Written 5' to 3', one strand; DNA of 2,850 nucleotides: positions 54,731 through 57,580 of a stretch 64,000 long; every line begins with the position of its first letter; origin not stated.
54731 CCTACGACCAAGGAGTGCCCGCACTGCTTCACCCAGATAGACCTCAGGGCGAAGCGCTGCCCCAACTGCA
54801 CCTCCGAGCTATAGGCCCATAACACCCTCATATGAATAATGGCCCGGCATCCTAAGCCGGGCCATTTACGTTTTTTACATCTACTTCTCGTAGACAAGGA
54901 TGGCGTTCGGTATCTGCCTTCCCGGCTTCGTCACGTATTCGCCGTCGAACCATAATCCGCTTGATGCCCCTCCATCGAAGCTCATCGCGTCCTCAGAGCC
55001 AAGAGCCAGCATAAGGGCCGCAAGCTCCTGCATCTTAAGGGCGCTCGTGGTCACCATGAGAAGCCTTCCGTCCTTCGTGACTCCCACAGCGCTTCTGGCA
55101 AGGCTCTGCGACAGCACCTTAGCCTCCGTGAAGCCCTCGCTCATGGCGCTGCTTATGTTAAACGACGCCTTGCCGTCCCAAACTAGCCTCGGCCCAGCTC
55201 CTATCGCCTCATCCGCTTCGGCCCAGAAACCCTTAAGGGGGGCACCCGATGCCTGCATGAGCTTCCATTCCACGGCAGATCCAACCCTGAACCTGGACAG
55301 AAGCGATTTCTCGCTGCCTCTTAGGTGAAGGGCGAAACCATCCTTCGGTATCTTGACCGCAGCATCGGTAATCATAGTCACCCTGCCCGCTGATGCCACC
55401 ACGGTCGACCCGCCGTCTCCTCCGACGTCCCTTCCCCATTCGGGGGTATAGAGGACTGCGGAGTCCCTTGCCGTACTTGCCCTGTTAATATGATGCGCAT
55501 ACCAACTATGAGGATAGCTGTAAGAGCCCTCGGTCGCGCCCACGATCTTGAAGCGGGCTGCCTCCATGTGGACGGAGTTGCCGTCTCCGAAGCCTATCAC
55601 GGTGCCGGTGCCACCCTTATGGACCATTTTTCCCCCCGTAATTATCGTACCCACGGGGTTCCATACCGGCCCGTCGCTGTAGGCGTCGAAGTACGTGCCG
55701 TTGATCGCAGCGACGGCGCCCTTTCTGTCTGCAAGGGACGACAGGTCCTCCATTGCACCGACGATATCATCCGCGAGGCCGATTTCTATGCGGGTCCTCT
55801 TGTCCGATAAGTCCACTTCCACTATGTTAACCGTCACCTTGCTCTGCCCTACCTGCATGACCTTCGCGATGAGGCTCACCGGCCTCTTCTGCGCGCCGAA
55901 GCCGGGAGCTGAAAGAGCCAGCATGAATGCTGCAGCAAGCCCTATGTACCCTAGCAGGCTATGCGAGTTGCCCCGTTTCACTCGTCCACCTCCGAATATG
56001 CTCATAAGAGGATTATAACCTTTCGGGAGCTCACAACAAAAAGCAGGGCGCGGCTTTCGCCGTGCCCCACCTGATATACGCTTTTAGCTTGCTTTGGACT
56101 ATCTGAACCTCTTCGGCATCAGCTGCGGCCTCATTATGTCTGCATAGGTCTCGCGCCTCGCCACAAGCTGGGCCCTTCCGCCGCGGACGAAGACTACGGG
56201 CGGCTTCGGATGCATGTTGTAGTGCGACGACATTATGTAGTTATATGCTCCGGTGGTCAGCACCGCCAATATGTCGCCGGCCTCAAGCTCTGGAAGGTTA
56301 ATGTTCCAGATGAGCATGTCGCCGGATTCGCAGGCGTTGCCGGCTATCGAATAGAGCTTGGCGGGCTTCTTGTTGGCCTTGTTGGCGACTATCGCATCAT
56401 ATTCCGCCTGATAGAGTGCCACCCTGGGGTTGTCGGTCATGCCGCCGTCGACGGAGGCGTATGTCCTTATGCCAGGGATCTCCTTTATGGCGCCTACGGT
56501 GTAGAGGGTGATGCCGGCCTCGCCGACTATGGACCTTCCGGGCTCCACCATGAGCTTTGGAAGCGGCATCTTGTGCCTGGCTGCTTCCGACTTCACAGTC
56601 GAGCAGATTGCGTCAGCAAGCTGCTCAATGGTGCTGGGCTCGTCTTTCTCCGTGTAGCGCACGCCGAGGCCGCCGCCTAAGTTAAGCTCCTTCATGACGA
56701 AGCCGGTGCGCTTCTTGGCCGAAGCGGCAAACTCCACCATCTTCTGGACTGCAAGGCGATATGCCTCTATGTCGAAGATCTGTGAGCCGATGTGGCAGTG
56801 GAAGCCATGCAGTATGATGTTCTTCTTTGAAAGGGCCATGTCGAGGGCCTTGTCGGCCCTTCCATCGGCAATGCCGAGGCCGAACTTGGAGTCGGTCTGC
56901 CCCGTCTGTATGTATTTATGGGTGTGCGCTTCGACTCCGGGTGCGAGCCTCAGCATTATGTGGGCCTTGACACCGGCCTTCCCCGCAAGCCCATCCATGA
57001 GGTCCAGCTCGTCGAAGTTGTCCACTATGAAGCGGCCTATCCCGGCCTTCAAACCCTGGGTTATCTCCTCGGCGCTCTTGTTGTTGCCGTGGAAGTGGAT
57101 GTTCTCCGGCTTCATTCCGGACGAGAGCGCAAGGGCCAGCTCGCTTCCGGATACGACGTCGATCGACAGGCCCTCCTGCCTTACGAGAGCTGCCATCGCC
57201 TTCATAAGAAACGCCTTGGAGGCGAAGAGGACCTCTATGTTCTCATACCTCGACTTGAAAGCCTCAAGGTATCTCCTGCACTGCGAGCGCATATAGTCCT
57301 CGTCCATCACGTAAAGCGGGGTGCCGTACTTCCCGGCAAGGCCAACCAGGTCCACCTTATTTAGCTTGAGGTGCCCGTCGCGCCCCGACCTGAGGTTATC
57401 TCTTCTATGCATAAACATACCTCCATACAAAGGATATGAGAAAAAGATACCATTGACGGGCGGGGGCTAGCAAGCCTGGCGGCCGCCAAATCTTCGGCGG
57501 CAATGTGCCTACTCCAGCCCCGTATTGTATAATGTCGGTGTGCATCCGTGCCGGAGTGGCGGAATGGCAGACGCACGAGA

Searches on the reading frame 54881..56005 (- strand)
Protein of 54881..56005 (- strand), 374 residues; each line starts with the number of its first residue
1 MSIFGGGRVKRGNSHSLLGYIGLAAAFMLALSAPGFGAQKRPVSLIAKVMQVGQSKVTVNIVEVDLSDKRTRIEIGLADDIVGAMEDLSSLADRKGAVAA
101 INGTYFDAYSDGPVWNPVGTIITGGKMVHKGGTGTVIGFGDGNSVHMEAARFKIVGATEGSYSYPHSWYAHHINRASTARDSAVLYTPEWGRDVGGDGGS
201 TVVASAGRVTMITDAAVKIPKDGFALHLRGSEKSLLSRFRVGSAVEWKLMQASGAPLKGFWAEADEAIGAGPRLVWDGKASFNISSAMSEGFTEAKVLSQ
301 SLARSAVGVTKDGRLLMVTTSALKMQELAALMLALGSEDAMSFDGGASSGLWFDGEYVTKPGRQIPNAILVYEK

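Call 10: search_protein_families(library=pfam, proteins=[window:54881-56005:-], max_evalue=0.1)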
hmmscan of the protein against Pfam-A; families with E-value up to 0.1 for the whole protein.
window:54881-56005:- (374 aa): 1 family
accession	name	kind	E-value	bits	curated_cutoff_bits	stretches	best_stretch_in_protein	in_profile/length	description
PF09992.14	NAGPA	-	1.5e-29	103.8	25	2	219-372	23-169/169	Phosphodiester glycosidase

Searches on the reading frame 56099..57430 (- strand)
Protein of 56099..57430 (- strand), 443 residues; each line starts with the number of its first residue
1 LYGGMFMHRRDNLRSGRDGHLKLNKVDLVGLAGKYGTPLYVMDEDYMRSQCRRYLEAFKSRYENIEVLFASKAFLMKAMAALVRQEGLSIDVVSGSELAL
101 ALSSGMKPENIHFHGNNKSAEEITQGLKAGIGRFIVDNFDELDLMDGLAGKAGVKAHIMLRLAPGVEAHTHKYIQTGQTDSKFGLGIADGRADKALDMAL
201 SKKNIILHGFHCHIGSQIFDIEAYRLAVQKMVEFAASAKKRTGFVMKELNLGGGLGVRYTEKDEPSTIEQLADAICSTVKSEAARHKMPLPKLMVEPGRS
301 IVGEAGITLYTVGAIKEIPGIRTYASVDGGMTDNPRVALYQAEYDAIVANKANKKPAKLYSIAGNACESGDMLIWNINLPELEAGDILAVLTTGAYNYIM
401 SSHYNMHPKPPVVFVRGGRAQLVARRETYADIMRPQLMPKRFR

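Call 10: search_protein_families(library=pfam, proteins=[window:56099-57430:-], max_evalue=0.1)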
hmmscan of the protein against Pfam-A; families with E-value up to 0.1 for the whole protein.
window:56099-57430:- (443 aa): 2 families
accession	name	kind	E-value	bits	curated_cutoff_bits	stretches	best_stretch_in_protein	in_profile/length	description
PF02784.22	Orn_Arg_deC_N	-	1.1e-61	208.8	23.4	1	50-302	3-246/247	Pyridoxal-dependent decarboxylase, pyridoxal binding domain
PF00278.28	Orn_DAP_Arg_deC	-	1.5e-17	64.1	23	1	40-394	2-95/95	Pyridoxal-dependent decarboxylase, C-terminal sheet domain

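Call 12: find_related_loci(query=window:56099-57430:-, collection=genome_contigs, flank=10000)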
Query window:56099-57430:- (443 aa) in genome_contigs; peptide patterns used: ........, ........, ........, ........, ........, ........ (x = any residue, [..] = any of these).
232 stretches matched a pattern; 184 encode a relative of the query (tblastn E <= 1e-3); the best 80 are kept; 80 distinct loci.
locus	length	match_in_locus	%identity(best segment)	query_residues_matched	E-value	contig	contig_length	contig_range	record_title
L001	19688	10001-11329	95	1-443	0e+0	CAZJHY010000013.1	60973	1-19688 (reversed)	MAG TPA_asm: uncultured Clostridia bacterium isolate binchicken_co22_4 genome assembly, contig: NODE_533_length_60973_co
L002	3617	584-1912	93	1-443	0e+0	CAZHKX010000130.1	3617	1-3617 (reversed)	MAG TPA_asm: uncultured Clostridia bacterium isolate binchicken_co22_123 genome assembly, contig: NODE_24034_length_3617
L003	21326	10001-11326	80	2-443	0e+0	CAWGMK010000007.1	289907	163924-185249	MAG: uncultured Firmicutes bacterium isolate MFD03899.bin.1.111 genome assembly, contig: contig_36287, whole genome shot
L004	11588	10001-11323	80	3-443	0e+0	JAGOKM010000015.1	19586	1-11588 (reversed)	MAG: Bacillota bacterium isolate Go_SlDig_bin_374 Go_SlDig_7853_length_19586_cov_5.164911, whole genome shotgun sequence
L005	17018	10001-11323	77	3-443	0e+0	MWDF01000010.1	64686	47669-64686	MAG: Firmicutes bacterium ADurb.Bin153 BWY00_contig000010, whole genome shotgun sequence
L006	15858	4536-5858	76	3-443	0e+0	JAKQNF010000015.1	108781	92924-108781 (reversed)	MAG: Bacillota bacterium isolate USDV_metabat.107 k141_1373530, whole genome shotgun sequence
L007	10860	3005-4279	52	19-443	6e-156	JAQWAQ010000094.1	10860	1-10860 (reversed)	MAG: Negativicutes bacterium isolate STF2_20 NODE_18106_length_10860_cov_2.922482_Sandtown_F2, whole genome shotgun sequ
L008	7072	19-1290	54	19-442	7e-155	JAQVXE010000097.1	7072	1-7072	MAG: Bacillota bacterium isolate STF2_119 NODE_35957_length_7072_cov_8.178114_Sandtown_F2, whole genome shotgun sequence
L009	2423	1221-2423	55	5-405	2e-157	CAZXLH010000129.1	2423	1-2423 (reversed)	MAG TPA_asm: uncultured Eubacteriales bacterium isolate SRP192927_co8_49 genome assembly, contig: NODE_50514_length_2423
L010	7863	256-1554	52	10-443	4e-147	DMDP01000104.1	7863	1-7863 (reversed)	MAG TPA_asm: Peptococcaceae bacterium isolate UBA12532 contig_5430, whole genome shotgun sequence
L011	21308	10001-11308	50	4-439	1e-144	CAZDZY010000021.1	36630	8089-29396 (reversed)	MAG TPA_asm: uncultured Christensenellaceae bacterium isolate SRP192927_co6_833 genome assembly, contig: NODE_1912_lengt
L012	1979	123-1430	49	7-442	1e-154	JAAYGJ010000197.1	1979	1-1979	MAG: Clostridia bacterium isolate AS09scLD_21 285805_AS09, whole genome shotgun sequence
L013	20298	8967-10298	47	2-443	8e-140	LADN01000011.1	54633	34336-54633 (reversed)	MAG: Peptococcaceae bacterium BRH_c4a BRHa_1007323, whole genome shotgun sequence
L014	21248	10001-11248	51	19-434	1e-138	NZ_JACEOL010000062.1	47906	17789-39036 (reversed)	Thermoactinomyces mirandus strain AMNI-1 contig_60_(1..47906)_consensus, whole genome shotgun sequence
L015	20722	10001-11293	50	3-434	2e-137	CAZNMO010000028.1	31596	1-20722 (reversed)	MAG TPA_asm: uncultured Clostridiaceae bacterium isolate binchicken_co158_98 genome assembly, contig: NODE_1251_length_3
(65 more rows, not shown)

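Call 44: search_protein_families(library=pfam, proteins=[L001:8687-9577:-], max_evalue=10)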
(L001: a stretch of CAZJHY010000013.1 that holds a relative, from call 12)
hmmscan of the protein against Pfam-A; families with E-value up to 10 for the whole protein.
L001:8687-9577:- (296 aa): 3 families
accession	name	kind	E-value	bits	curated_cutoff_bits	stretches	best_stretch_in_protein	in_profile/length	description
PF08818.16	DUF1801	-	5.7e-14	52.7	27.2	1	187-281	2-85/85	Domain of unknown function (DU1801)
PF13392.12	HNH_3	-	1.4e-05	25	24.8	1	120-138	19-37/46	HNH endonuclease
PF01844.29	HNH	-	0.14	12.7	21.4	1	104-144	1-40/47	HNH endonuclease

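Call 80: search_protein_families(library=padloc, proteins=[L001:8687-9577:-], max_evalue=0.001)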
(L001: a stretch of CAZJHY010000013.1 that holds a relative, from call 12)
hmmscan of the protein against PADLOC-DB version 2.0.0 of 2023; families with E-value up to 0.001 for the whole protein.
L001:8687-9577:- (296 aa): 6 families
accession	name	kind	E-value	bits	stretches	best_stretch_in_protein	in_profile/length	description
PDLC03673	HEase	-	1e-08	33.1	1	86-157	72-142/227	homing endonuclease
PDLC00642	ZorE2|ZorE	-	8e-07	26.7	1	103-149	215-259/283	HNH endonuclease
PDLC00643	ZorE2|ZorE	-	6.5e-05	20.4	1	103-150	217-263/282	HNH endonuclease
PDLC00644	ZorE2|ZorE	-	0.00016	19.4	1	103-147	193-237/267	HNH endonuclease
PDLC00645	ZorE2|ZorE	-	0.00045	17.3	1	104-149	212-255/375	HNH endonuclease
PDLC03687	HEase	-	0.00096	17.1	0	116-174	68-127/178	homing endonuclease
